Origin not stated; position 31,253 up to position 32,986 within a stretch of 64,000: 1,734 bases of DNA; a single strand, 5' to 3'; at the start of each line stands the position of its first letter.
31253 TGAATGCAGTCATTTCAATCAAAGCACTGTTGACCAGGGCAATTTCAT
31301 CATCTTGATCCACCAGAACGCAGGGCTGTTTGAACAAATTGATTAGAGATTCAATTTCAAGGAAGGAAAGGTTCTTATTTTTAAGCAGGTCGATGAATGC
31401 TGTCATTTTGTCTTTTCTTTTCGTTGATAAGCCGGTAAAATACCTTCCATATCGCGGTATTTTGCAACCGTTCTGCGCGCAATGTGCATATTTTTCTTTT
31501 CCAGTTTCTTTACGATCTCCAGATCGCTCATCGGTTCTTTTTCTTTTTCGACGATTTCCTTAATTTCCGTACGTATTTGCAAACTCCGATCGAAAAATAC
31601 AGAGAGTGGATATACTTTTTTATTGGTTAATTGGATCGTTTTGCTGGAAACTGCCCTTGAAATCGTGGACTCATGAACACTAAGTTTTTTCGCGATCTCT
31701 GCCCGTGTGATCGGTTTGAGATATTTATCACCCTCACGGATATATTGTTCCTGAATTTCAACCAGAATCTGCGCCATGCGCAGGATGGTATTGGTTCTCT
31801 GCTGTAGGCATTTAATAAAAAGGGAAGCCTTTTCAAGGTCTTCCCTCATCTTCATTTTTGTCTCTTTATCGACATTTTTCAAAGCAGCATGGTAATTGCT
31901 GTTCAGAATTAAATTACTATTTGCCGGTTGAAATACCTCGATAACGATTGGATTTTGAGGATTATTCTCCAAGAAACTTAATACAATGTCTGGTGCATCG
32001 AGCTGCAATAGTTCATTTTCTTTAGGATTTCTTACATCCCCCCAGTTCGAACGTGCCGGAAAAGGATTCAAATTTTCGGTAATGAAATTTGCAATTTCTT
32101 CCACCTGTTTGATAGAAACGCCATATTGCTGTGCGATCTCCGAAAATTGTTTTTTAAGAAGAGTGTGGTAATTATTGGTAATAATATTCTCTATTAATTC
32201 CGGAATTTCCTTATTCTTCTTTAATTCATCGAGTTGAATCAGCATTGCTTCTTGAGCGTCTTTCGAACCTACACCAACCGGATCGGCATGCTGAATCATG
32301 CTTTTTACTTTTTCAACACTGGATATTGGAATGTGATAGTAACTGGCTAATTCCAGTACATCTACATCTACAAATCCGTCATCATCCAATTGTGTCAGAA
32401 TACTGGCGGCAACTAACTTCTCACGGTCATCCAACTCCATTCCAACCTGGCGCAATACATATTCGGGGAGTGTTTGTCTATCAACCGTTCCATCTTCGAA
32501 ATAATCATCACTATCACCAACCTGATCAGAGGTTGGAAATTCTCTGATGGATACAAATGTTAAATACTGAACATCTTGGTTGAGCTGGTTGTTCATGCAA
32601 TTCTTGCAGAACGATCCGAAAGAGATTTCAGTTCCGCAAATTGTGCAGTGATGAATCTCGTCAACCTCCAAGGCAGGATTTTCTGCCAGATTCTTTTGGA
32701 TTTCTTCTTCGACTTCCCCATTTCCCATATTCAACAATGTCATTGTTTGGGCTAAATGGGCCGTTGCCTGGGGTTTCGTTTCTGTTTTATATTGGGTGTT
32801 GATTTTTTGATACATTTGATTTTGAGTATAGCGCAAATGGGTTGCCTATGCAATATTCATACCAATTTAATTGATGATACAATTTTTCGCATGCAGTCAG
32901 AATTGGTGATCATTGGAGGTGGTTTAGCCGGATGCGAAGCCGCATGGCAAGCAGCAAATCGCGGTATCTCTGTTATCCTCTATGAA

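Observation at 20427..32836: Self-contained sigma-54 cassette: rpoN, PAS kinase, DNA-binding-less activator, -24/-12 promoter, then a 2-TM protein, a 1701-aa TPR protein and a cytoplasmic C25-like peptidase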

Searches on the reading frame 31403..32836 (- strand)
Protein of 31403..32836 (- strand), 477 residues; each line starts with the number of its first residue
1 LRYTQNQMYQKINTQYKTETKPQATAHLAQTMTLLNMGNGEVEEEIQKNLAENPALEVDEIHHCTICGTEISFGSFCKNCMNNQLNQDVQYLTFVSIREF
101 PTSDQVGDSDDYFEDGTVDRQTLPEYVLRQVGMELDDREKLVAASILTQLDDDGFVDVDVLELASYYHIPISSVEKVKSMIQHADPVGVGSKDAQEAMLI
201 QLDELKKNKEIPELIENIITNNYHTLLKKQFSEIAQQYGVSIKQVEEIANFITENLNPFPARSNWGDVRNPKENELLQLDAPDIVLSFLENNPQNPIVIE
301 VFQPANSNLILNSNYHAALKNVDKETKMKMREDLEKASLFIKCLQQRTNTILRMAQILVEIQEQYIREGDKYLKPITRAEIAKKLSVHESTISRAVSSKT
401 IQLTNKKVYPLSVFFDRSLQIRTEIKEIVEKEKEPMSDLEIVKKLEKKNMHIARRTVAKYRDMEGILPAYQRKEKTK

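Call 5: search_protein_families(library=pfam, proteins=[window:31403-32836:-], max_evalue=0.01)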
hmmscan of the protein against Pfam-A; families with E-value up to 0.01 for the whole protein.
window:31403-32836:- (477 aa): 8 families
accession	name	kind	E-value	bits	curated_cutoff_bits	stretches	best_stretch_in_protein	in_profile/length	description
PF04552.19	Sigma54_DBD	-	7.1e-36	123.8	22.8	1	330-473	4-159/160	Sigma-54, DNA binding domain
PF04963.19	Sigma54_CBD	-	9.6e-30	104.1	22.9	1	116-264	5-146/185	Sigma-54 factor, core binding domain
PF00309.25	Sigma54_AID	-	2.3e-06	27.8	23.8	1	25-58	13-46/46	Sigma-54 factor, Activator interacting domain (AID)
PF13384.12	HTH_23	-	0.0013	19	24.6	0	376-396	18-38/50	Homeodomain-like domain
PF08279.18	HTH_11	-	0.0019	18.4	25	0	374-397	14-37/55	HTH domain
PF13545.12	HTH_Crp_2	-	0.0025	18.2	27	0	353-397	2-44/70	Crp-like helix-turn-helix domain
PF04218.19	CENP-B_N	-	0.0086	16.1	21.2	0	377-399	24-46/53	CENP-B N-terminal DNA-binding domain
PF04545.22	Sigma70_r4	-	0.0099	15.8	24.1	0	344-395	5-40/50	Sigma-70, region 4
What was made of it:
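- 31403..32815 (-): rpoN (sigma-54), 470 aa from ATG 32815. It carries a CxxC-N9-CxxC insert after region I. Pfam AID, CBD and DBD (call 5).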

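Call 6: search_protein_families(library=ncbifam, proteins=[window:31403-32836:-], max_evalue=0.01)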
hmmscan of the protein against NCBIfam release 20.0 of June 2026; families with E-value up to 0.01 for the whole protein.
window:31403-32836:- (477 aa): 8 families
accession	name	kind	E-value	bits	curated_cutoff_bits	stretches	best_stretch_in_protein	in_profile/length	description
TIGR02395.1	rpoN_sigma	equivalog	2.8e-79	267.2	277.35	1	21-473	4-434/434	RNA polymerase factor sigma-54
NF004595.0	PRK05932.1-2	equivalog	1.6e-63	215.3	513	1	14-474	5-482/484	RNA polymerase factor sigma-54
NF009118.0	PRK12469.1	subfamily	3.5e-54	184.5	396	1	24-475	15-481/483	RNA polymerase factor sigma-54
NF004596.0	PRK05932.1-3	subfamily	7.6e-54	183.5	499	1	103-475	135-507/515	RNA polymerase factor sigma-54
NF004598.0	PRK05932.1-5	equivalog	2.1e-49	168.6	621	1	99-473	123-502/504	RNA polymerase factor sigma-54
NF004597.0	PRK05932.1-4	equivalog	4.1e-45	154.2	817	1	15-474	6-475/477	RNA polymerase factor sigma-54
NF004602.0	PRK05932.2-4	equivalog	7.7e-40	137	506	2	306-474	231-410/416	RNA polymerase factor sigma-54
TIGR02937.1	sigma70-ECF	superfamily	4.1e-05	23.3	42.9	0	323-397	96-155/165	sigma-70 family RNA polymerase sigma factor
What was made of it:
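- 31403..32815 (-): TIGR02395 scores 267 bits against a cut-off of 277 (call 6).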

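Call 37: find_related_loci(query=A2, collection=metagenome_contigs, flank=10000)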
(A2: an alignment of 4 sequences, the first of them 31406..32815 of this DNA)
Query A2 (470 aa) in metagenome_contigs; peptide patterns used: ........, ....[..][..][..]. (x = any residue, [..] = any of these).
600 stretches matched a pattern (row limit reached: there are more); 489 encode a relative of the query (tblastn E <= 1e-3); the best 80 are kept; 80 distinct loci.
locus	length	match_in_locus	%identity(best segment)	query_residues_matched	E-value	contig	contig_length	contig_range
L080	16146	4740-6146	86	1-470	0e+0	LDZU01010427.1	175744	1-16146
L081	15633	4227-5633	72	1-469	0e+0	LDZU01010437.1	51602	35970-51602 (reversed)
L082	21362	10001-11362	48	14-465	4e-143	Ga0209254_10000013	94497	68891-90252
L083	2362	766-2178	47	1-470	6e-148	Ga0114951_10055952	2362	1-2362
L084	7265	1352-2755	46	1-466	8e-139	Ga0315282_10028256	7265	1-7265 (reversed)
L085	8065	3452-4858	47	3-470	9e-139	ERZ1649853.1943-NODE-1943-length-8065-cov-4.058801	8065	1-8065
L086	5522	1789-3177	45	1-466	5e-138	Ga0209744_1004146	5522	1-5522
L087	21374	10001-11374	47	14-470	3e-137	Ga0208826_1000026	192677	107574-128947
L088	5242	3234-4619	46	5-466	9e-138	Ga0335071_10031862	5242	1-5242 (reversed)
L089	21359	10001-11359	48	14-466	1e-136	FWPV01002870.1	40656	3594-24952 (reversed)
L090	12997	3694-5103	46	1-470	3e-136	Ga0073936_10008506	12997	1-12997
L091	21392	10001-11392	47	5-466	6e-136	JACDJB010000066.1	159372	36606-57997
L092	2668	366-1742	46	13-470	3e-143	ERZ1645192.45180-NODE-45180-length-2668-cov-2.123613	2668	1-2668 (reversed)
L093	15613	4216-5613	47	1-466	1e-135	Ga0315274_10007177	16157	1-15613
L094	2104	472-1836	47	16-466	9e-145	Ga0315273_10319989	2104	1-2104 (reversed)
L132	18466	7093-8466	44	11-468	1e-128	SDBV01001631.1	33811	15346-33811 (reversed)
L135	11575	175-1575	43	1-466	2e-128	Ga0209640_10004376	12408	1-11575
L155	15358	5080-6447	44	12-465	1e-126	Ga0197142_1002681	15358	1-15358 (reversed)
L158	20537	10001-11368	43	11-466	4e-126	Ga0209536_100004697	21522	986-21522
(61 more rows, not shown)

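Call 50: search_protein_families(library=pfam, proteins=[L158:14602-15936:+, L158:15950-17125:+, L158:17147-17395:+, L158:17392-17673:+, L158:17683-18438:+, L158:18448-18777:+], max_evalue=0.1)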
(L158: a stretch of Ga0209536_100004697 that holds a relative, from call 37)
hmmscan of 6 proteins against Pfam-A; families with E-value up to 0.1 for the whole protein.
L158:14602-15936:+ (444 aa): 0 families

L158:15950-17125:+ (391 aa): 2 families
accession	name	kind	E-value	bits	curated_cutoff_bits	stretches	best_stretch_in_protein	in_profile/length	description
PF00091.31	Tubulin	-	2.1e-46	159.1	33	1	17-175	2-188/190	Tubulin/FtsZ family, GTPase domain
PF12327.13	FtsZ_C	-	1.8e-23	83.1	27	1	225-319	1-94/95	FtsZ family, C-terminal domain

L158:17147-17395:+ (82 aa): 0 families

L158:17392-17673:+ (93 aa): 0 families

L158:17683-18438:+ (251 aa): 0 families

L158:18448-18777:+ (109 aa): 0 families
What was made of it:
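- Tried and rejected: x444 and the small proteins of the ftsZ block have no Pfam hits (call 50).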

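Call 51: find_homologous_proteins(query=L158:15950-17125:+)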
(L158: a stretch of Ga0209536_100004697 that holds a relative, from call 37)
Query L158:15950-17125:+ (391 aa): 8000 proteins with E <= 0.001 among 8000 candidates; the best 120 are listed.
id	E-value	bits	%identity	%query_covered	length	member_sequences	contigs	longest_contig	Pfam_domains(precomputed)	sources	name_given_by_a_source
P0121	9.7e-251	850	100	100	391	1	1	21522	PF00091.32,PF12327.14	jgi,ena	-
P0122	1.9e-220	750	89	100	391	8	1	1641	PF00091.32,PF12327.14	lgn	-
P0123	6.9e-220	748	89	100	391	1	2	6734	PF00091.32,PF12327.14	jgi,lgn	jgi:cell division protein FtsZ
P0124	2.1e-219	747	89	100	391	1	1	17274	PF00091.32,PF12327.14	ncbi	-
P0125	3.0e-219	746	89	100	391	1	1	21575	PF00091.32,PF12327.14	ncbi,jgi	jgi:cell division protein FtsZ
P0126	4.2e-219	746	88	100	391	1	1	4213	PF00091.32,PF12327.14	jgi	-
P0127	5.8e-219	745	88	100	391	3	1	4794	PF00091.32,PF12327.14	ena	-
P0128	6.4e-219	745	89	100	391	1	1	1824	PF00091.32,PF12327.14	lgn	-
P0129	7.4e-219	745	89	100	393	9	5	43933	PF00091.32,PF12327.14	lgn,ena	-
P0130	5.2e-218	742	88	100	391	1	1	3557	PF00091.32,PF12327.14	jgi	jgi:cell division protein FtsZ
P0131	6.8e-218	742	88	100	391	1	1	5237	PF00091.32,PF12327.14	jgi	-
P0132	1.0e-216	738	88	100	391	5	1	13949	PF00091.32,PF12327.14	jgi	-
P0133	1.7e-216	737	88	100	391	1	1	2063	PF00091.32,PF12327.14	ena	-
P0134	6.2e-216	735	86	100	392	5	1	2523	PF00091.32,PF12327.14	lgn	-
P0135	7.7e-215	732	88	100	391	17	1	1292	PF00091.32,PF12327.14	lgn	-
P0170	2.1e-196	671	80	100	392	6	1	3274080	PF00091.32,PF12327.14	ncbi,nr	ncbi:MAG: cell division protein FtsZ [Chloroflexota bacterium]|nr:MAG: cell division protein FtsZ [C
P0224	7.7e-162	557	68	99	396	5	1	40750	PF00091.32,PF12327.14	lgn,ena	-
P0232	8.3e-158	544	66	99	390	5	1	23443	PF00091.32,PF12327.14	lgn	-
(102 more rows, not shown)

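Call 52: find_encoding_contigs(protein=P0170, flank=10000, max_places=2)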
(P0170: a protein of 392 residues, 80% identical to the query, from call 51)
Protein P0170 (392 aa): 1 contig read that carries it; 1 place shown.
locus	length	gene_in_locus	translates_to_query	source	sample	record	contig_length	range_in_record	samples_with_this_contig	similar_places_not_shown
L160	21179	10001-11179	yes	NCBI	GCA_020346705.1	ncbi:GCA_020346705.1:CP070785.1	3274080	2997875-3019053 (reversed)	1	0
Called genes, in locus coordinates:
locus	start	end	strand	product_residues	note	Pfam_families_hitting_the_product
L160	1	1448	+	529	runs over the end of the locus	PF00884:Sulfatase (weak)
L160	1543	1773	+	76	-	-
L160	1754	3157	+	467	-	-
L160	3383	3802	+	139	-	-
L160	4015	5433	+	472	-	PF00309:Sigma54_AID (weak), PF04963:Sigma54_CBD, PF04552:Sigma54_DBD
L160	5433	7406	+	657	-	PF13188:PAS_8 (faint), PF08448:PAS_4 (faint), PF00989:PAS, PF13426:PAS_9, PF00512:HisKA, PF02518:HATPase_c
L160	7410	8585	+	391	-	PF00072:Response_reg, PF00158:Sigma54_activat, PF01078:Mg_chelatase (faint), PF14532:Sigma54_activ_2, PF07724:AAA_2 (weak), PF07728:AAA_5, PF25601:AAA_lid_14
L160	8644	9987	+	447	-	-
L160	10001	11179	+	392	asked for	PF00091:Tubulin, PF12327:FtsZ_C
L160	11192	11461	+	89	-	-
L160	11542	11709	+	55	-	-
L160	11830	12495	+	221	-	-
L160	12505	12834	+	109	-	-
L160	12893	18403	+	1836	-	PF25058:ARM_TT21 (faint), PF13176:TPR_7 (faint), PF14559:TPR_19, PF13432:TPR_16 (weak), PF23914:TPR_CcmH_CycH (weak), PF13424:TPR_12, PF13371:TPR_9 (weak), PF13414:TPR_11, +18 more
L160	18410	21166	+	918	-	PF13428:TPR_14 (faint), PF14559:TPR_19 (faint), PF01364:Peptidase_C25 (faint)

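Call 53: find_encoding_contigs(protein=P0224, flank=10000, max_places=2)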
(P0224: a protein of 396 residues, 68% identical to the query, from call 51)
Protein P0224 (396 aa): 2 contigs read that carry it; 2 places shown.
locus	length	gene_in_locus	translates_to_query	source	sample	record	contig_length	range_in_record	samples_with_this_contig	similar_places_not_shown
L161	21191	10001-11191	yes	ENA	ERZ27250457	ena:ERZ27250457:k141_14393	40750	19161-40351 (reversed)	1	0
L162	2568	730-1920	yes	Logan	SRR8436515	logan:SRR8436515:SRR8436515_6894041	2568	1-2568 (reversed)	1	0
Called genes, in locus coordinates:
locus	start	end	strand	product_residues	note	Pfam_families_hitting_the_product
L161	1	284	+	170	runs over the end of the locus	PF00334:NDK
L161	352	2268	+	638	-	PF02310:B12-binding (faint), PF19864:Radical_SAM_N2, PF04055:Radical_SAM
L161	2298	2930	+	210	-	PF10105:DUF2344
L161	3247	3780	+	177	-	-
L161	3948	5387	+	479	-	PF00309:Sigma54_AID, PF04963:Sigma54_CBD, PF04552:Sigma54_DBD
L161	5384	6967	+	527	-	PF00989:PAS (weak), PF08448:PAS_4 (faint), PF13188:PAS_8 (faint), PF00989:PAS (weak), PF13426:PAS_9, PF00512:HisKA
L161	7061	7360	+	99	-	PF02518:HATPase_c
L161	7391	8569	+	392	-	PF00072:Response_reg, PF00158:Sigma54_activat, PF01078:Mg_chelatase (faint), PF14532:Sigma54_activ_2, PF07724:AAA_2 (weak), PF00004:AAA (weak), PF07728:AAA_5, PF25601:AAA_lid_14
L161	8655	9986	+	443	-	-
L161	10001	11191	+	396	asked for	PF00091:Tubulin, PF12327:FtsZ_C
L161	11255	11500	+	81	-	-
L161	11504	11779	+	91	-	-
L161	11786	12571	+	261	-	-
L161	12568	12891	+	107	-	-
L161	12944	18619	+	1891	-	PF12895:ANAPC3 (faint), PF14559:TPR_19, PF14559:TPR_19 (weak), PF13371:TPR_9 (weak), PF13428:TPR_14 (weak), PF13414:TPR_11 (weak), PF13424:TPR_12 (weak), PF13432:TPR_16, +14 more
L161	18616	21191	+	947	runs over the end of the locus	PF14559:TPR_19 (faint), PF13428:TPR_14 (faint), PF01364:Peptidase_C25 (faint)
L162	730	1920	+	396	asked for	PF00091:Tubulin, PF12327:FtsZ_C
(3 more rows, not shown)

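Call 54: find_encoding_contigs(protein=P0232, flank=10000, max_places=2)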
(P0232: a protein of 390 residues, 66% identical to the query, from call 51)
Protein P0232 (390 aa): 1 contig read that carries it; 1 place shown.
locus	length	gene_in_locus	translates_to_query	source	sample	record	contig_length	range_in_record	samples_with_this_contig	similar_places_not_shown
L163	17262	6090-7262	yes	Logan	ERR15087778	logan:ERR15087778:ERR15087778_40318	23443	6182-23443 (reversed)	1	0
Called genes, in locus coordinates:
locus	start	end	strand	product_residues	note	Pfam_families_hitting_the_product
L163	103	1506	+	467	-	PF00309:Sigma54_AID (weak), PF04963:Sigma54_CBD, PF04552:Sigma54_DBD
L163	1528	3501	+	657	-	PF00989:PAS, PF08448:PAS_4, PF13426:PAS_9, PF00512:HisKA, PF02518:HATPase_c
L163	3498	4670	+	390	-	PF00072:Response_reg, PF00158:Sigma54_activat, PF01078:Mg_chelatase (faint), PF13191:AAA_16 (faint), PF14532:Sigma54_activ_2, PF00004:AAA (faint), PF07728:AAA_5, PF25601:AAA_lid_14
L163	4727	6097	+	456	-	-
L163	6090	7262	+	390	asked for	PF00091:Tubulin, PF12327:FtsZ_C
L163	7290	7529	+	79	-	-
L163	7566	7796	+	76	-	-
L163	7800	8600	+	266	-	-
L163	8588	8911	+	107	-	-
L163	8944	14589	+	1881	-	PF00515:TPR_1 (faint), PF07719:TPR_2 (faint), PF13176:TPR_7 (faint), PF13429:TPR_15, PF14559:TPR_19, PF23914:TPR_CcmH_CycH (weak), PF14559:TPR_19 (weak), PF23914:TPR_CcmH_CycH (weak), +18 more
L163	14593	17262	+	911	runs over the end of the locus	PF14559:TPR_19 (faint), PF01364:Peptidase_C25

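Call 71: find_homologous_proteins(query=A3)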
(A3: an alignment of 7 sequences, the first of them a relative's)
Query A3 (7 sequences) (444 aa, profile of the alignment): 1634 proteins with E <= 0.001 among 8000 candidates; the best 120 are listed.
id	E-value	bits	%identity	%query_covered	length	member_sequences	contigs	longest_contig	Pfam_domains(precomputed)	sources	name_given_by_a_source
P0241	3.2e-231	786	69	100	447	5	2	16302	-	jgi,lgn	jgi:hypothetical protein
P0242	4.5e-227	772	94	100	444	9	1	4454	-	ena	-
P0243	3.3e-224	763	70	100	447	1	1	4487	-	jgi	jgi:hypothetical protein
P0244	3.3e-223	759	71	100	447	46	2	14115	-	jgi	jgi:hypothetical protein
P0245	1.4e-222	757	69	100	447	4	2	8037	-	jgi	jgi:hypothetical protein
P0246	1.1e-221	754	80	100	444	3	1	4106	-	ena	-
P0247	1.1e-221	754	70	100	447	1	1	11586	-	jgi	jgi:hypothetical protein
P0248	1.4e-221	754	69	100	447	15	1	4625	-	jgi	jgi:hypothetical protein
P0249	1.4e-221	754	80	100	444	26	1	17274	-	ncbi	-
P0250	1.8e-221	754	80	100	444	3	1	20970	-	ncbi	-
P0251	1.3e-220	751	80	100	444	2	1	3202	-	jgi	jgi:hypothetical protein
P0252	3.4e-220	749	79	100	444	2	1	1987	-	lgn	-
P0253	9.4e-220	748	69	100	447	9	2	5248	-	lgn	-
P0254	2.3e-219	747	70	100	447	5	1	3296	-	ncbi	-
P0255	3.0e-219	746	77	100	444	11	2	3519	-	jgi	jgi:hypothetical protein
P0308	4.7e-181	620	35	98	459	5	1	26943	-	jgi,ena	-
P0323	6.2e-180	617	51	100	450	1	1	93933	-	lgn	-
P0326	1.2e-179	616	47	99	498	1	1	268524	-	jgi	jgi:hypothetical protein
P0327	1.8e-179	615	52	97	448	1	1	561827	-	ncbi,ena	-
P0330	4.5e-179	614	52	100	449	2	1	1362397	-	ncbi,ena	-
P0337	3.0e-178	611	50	98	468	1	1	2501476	-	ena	-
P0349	1.5e-177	609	52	98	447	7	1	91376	-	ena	-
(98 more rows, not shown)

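Call 72: find_encoding_contigs(protein=P0337, flank=10000, max_places=1)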
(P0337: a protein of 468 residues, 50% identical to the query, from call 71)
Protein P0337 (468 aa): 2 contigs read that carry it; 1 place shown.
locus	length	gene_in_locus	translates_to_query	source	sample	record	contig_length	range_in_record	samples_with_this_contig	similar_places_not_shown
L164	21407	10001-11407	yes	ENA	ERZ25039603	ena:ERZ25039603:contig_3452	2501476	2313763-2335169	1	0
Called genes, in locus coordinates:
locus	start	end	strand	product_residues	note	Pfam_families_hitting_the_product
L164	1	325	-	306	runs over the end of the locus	PF01040:UbiA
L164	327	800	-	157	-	PF11716:MDMPI_N (weak), PF12867:DinB_2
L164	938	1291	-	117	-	PF00581:Rhodanese (weak)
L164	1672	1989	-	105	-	PF12840:HTH_20, PF01022:HTH_5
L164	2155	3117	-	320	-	PF01619:Pro_dh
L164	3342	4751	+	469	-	PF00309:Sigma54_AID (weak), PF04963:Sigma54_CBD, PF04552:Sigma54_DBD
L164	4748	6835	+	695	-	PF00989:PAS (weak), PF08448:PAS_4 (faint), PF13426:PAS_9, PF00512:HisKA, PF02518:HATPase_c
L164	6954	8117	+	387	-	PF00072:Response_reg, PF00158:Sigma54_activat, PF00493:MCM (weak), PF01078:Mg_chelatase (faint), PF14532:Sigma54_activ_2, PF07724:AAA_2 (weak), PF07728:AAA_5, PF25601:AAA_lid_14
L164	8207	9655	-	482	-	-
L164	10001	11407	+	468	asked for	-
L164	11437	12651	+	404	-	PF00091:Tubulin, PF12327:FtsZ_C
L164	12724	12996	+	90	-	-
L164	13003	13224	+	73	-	-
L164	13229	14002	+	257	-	-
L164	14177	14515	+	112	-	-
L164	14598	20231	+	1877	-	PF13428:TPR_14 (weak), PF14559:TPR_19, PF25058:ARM_TT21 (weak), PF23914:TPR_CcmH_CycH (weak), PF14559:TPR_19, PF21033:RMD1-3 (weak), PF13432:TPR_16, PF14559:TPR_19 (weak), +15 more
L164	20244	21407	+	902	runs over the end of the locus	PF14559:TPR_19 (faint), PF01364:Peptidase_C25 (weak)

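Call 73: find_encoding_contigs(protein=P0330, flank=10000, max_places=1)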
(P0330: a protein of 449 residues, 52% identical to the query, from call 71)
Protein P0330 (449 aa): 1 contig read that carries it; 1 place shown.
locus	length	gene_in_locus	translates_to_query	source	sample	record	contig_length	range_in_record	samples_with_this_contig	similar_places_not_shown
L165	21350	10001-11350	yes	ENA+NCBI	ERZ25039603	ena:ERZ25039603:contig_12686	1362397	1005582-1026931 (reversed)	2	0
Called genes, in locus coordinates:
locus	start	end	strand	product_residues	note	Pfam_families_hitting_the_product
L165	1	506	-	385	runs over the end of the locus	PF01053:Cys_Met_Meta_PP, PF00155:Aminotran_1_2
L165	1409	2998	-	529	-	PF17853:GGDEF_2, PF13556:HTH_30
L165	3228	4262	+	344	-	PF01571:GCV_T, PF08669:GCV_T_C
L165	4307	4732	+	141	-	PF03745:DUF309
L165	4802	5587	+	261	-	PF00106:adh_short, PF08659:KR, PF13561:adh_short_C2, PF23441:SDR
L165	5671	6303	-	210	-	PF04199:Cyclase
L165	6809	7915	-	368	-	PF02746:MR_MLE_N, PF13378:MR_MLE_C, PF26685:DUF8230_C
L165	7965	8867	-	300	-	-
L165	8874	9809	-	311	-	PF01073:3Beta_HSD, PF01370:Epimerase, PF04321:RmlD_sub_bind (faint), PF05368:NmrA, PF07993:NAD_binding_4 (faint), PF13460:NAD_binding_10, PF16363:GDP_Man_Dehyd (weak)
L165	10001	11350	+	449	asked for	-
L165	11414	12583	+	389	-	PF00091:Tubulin, PF12327:FtsZ_C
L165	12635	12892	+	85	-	-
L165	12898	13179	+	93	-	-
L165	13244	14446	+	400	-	-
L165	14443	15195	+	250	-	-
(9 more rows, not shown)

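Call 74: find_encoding_contigs(protein=P0327, flank=10000, max_places=1)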
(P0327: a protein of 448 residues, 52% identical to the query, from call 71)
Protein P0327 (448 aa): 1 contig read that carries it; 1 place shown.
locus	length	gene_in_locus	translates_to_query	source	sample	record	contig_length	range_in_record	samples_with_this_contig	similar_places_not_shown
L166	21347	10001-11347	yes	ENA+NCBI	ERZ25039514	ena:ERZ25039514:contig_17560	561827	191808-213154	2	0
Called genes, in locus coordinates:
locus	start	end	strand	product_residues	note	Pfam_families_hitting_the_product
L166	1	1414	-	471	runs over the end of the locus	PF08271:Zn_Ribbon_TF (weak)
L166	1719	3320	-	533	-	PF17853:GGDEF_2, PF13556:HTH_30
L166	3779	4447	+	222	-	PF08669:GCV_T_C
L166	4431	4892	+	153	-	PF03745:DUF309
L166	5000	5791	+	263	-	PF23441:SDR, PF00106:adh_short, PF08659:KR, PF13561:adh_short_C2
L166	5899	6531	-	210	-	PF04199:Cyclase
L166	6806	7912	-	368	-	PF02746:MR_MLE_N, PF13378:MR_MLE_C, PF26685:DUF8230_C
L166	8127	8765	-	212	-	PF00583:Acetyltransf_1 (weak), PF13508:Acetyltransf_7 (weak)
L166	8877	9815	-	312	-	PF01073:3Beta_HSD, PF01370:Epimerase, PF02719:Polysacc_synt_2 (faint), PF04321:RmlD_sub_bind (faint), PF05368:NmrA, PF07993:NAD_binding_4 (faint), PF13460:NAD_binding_10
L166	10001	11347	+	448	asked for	-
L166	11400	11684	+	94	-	PF00091:Tubulin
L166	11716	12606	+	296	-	PF00091:Tubulin, PF12327:FtsZ_C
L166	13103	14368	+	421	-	-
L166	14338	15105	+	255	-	-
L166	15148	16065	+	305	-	PF00294:PfkB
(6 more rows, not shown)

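Call 75: find_encoding_contigs(protein=P0326, flank=10000, max_places=1)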
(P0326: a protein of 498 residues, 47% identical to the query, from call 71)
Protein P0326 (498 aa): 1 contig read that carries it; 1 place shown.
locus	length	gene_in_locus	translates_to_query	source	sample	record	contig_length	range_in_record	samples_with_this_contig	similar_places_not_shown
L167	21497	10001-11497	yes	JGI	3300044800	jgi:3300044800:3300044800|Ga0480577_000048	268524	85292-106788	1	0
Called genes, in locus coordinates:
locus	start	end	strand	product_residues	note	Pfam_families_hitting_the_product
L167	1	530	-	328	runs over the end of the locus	PF01522:Polysacc_deac_1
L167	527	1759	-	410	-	PF03453:MoeA_N, PF00994:MoCF_biosynth, PF03454:MoeA_C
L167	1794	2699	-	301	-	PF01040:UbiA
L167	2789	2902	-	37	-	-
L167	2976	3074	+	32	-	-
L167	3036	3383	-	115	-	PF00581:Rhodanese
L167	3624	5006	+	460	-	PF04963:Sigma54_CBD, PF04552:Sigma54_DBD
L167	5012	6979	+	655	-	PF00989:PAS (faint), PF13188:PAS_8 (faint), PF13426:PAS_9, PF00512:HisKA, PF02518:HATPase_c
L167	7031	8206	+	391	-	PF00072:Response_reg, PF00158:Sigma54_activat, PF00493:MCM (weak), PF01078:Mg_chelatase (weak), PF14532:Sigma54_activ_2, PF07724:AAA_2, PF07728:AAA_5 (weak), PF25601:AAA_lid_14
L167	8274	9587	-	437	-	-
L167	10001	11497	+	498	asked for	-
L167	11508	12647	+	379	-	PF00091:Tubulin, PF12327:FtsZ_C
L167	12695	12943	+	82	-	-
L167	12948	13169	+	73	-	-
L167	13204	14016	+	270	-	-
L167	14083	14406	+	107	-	-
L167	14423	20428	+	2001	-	PF00515:TPR_1 (faint), PF12895:ANAPC3 (faint), PF13428:TPR_14 (faint), PF13432:TPR_16 (weak), PF14559:TPR_19 (weak), PF13424:TPR_12 (weak), PF13414:TPR_11 (weak), PF14559:TPR_19, +11 more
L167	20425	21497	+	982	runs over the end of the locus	PF14559:TPR_19 (faint), PF01364:Peptidase_C25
